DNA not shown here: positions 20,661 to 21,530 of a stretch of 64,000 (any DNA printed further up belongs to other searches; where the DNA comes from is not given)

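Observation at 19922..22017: LamG-domain secreted protein with an IPTL-CTERM-like tail sits next to an exosortase-like small membrane protein: possible cargo-sortase pair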

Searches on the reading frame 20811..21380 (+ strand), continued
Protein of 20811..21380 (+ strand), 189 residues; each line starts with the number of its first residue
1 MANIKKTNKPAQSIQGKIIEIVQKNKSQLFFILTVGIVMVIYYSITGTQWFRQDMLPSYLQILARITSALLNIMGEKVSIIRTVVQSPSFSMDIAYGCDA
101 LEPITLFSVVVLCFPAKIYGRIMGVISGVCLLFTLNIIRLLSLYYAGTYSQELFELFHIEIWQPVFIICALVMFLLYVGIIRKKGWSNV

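Call 69: search_protein_families(library=ncbifam, proteins=[L022:1062-1658:+, L023:2692-3348:+, L074:425-1009:+, L034:2573-3157:+, L038:5848-6459:+, L054:5842-6456:+, L059:4447-5094:+, L066:5890-6600:+, L070:5905-6495:+, L083:5767-6504:+], max_evalue=1e-15)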
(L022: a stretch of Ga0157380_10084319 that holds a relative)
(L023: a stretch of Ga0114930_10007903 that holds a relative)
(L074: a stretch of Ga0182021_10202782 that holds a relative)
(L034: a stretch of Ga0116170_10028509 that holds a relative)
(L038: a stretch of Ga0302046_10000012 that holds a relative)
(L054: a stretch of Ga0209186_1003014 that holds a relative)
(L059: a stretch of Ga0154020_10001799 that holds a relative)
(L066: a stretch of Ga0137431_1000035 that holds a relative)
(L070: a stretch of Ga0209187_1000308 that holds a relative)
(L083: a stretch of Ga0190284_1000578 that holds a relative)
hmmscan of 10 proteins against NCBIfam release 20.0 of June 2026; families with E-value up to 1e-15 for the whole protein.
L022:1062-1658:+ (199 aa): 2 families
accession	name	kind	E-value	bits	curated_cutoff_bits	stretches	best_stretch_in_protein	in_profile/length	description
TIGR04177.1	exosort_XrtH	exception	2.7e-28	98.9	86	1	36-188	3-157/158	exosortase H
TIGR04300.1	exosort_XrtM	exception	1.5e-19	70.9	125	1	60-186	16-144/150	exosortase family protein XrtM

L023:2692-3348:+ (219 aa): 3 families
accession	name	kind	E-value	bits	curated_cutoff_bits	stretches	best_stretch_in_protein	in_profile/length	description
TIGR04177.1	exosort_XrtH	exception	2e-26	92.9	86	1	54-204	3-155/158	exosortase H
TIGR04300.1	exosort_XrtM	exception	7.6e-17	62.1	125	1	103-207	43-147/150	exosortase family protein XrtM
NF046081.1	exosort_XrtX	exception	1.9e-16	60.4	170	1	83-211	37-166/168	exosortase X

L074:425-1009:+ (195 aa): 2 families
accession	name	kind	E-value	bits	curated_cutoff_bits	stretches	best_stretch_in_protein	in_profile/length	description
TIGR04177.1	exosort_XrtH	exception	8.6e-26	90.8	86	1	36-186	3-155/158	exosortase H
NF046081.1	exosort_XrtX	exception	5.5e-22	78.4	170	1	35-188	9-164/168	exosortase X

L034:2573-3157:+ (195 aa): 2 families
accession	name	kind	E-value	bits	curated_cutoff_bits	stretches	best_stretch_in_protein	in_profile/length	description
TIGR04177.1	exosort_XrtH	exception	2.1e-27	96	86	1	36-187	3-156/158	exosortase H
NF046081.1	exosort_XrtX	exception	1.9e-21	76.7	170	1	34-190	8-166/168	exosortase X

L038:5848-6459:+ (204 aa): 2 families
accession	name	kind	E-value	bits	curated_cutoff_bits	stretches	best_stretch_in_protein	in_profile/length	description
TIGR04177.1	exosort_XrtH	exception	1.2e-25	90.3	86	1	40-189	2-153/158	exosortase H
NF046081.1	exosort_XrtX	exception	7.1e-19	68.3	170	1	36-191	2-162/168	exosortase X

L054:5842-6456:+ (205 aa): 4 families
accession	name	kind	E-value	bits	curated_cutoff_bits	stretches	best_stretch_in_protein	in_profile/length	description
TIGR04144.1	archaeo_VPXXXP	exception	1.2e-23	83.8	150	1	44-199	2-156/156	archaeosortase B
TIGR04177.1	exosort_XrtH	exception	1.3e-23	83.7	86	1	47-195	4-154/158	exosortase H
NF046081.1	exosort_XrtX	exception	4.9e-22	78.6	170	1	41-198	2-164/168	exosortase X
TIGR04178.1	exo_archaeo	signature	2.4e-16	59.8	23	1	107-193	1-94/97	exosortase/archaeosortase family protein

L059:4447-5094:+ (216 aa): 2 families
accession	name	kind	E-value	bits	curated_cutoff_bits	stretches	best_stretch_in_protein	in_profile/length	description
TIGR04177.1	exosort_XrtH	exception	6.4e-22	78.2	86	1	57-207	3-155/158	exosortase H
NF046081.1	exosort_XrtX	exception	1.6e-17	64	170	1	59-210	5-165/168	exosortase X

L066:5890-6600:+ (237 aa): 2 families
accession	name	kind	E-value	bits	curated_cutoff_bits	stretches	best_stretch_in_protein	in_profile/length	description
TIGR04177.1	exosort_XrtH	exception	4.6e-30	104.7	86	1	64-213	2-153/158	exosortase H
NF046081.1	exosort_XrtX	exception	2.7e-18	66.4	170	1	96-217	39-164/168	exosortase X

L070:5905-6495:+ (197 aa): 3 families
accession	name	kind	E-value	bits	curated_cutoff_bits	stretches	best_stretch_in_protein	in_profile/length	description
TIGR04177.1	exosort_XrtH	exception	1.7e-22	80.1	86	1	35-185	3-155/158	exosortase H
NF046081.1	exosort_XrtX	exception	1.3e-20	74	170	1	30-187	2-164/168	exosortase X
TIGR04144.1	archaeo_VPXXXP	exception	1.1e-16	61.1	150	1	37-185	9-153/156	archaeosortase B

L083:5767-6504:+ (246 aa): 2 families
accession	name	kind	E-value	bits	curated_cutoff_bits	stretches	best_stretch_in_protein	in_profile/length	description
TIGR04177.1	exosort_XrtH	exception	2.3e-22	79.7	86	1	79-237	1-156/158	exosortase H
TIGR04300.1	exosort_XrtM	exception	8.8e-17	61.9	125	1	113-238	20-146/150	exosortase family protein XrtM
